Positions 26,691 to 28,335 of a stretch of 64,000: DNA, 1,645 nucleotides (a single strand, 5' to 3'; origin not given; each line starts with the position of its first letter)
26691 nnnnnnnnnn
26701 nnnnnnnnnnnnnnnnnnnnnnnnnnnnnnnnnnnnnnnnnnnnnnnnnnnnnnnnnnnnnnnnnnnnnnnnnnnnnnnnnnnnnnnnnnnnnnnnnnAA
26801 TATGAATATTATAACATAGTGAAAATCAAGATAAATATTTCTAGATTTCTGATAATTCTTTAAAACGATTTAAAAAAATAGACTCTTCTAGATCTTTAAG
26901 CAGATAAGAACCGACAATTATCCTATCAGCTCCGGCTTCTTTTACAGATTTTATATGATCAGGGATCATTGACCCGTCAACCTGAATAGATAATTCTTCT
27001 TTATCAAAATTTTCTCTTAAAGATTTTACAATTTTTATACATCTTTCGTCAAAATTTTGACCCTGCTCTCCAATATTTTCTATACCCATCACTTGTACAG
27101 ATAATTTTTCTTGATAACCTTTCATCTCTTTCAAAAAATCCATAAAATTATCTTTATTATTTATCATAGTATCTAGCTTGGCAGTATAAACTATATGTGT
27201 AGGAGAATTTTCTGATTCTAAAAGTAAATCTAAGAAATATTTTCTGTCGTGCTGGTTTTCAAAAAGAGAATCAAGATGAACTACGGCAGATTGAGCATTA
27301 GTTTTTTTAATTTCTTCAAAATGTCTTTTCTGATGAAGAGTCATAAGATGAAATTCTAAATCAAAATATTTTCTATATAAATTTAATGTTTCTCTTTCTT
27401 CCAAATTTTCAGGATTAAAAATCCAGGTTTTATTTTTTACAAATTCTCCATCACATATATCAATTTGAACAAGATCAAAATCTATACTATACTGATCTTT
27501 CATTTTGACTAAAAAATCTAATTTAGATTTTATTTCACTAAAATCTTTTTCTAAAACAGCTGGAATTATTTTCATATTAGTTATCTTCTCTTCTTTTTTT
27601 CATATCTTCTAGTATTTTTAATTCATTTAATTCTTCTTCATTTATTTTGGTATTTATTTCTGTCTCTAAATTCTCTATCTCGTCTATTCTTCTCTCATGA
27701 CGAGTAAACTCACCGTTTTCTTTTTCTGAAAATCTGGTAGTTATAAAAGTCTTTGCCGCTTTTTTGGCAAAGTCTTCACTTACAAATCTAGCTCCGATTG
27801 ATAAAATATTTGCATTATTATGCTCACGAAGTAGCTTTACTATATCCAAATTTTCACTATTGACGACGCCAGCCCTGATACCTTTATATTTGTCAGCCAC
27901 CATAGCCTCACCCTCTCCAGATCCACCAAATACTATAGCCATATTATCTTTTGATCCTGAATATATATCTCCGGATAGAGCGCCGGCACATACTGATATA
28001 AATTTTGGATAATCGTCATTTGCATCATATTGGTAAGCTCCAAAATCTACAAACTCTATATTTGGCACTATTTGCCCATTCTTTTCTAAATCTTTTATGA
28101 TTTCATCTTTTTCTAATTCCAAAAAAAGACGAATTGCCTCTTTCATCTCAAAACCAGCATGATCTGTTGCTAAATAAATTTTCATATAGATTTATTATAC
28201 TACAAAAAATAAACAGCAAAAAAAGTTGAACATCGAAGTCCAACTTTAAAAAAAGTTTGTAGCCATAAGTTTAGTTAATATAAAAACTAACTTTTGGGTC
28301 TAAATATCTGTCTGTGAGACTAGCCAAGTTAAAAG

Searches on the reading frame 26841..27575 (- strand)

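Call 11: search_protein_families(library=pfam, proteins=[window:26841-27575:-], max_evalue=0.001)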
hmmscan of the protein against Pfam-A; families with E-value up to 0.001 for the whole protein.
window:26841-27575:- (244 aa): 1 family
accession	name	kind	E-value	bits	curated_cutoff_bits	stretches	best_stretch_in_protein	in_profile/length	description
PF00834.25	Ribul_P_3_epim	-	2.3e-17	63.5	21.1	1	3-225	2-197/198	Ribulose-phosphate 3 epimerase family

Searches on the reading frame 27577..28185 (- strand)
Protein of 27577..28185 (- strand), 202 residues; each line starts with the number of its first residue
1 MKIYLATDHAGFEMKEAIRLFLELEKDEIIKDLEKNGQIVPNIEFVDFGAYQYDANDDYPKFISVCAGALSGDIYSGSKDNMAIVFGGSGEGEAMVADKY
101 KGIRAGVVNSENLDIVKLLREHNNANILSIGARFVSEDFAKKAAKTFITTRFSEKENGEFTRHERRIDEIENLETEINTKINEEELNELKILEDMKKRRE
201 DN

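Call 11: search_protein_families(library=pfam, proteins=[window:27577-28185:-], max_evalue=0.001)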
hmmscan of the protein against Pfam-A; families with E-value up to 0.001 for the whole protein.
window:27577-28185:- (202 aa): 1 family
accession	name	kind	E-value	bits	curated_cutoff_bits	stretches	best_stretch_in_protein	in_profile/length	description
PF02502.23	LacAB_rpiB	-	1.5e-31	109.6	24.7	1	3-170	1-138/138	Ribose/Galactose Isomerase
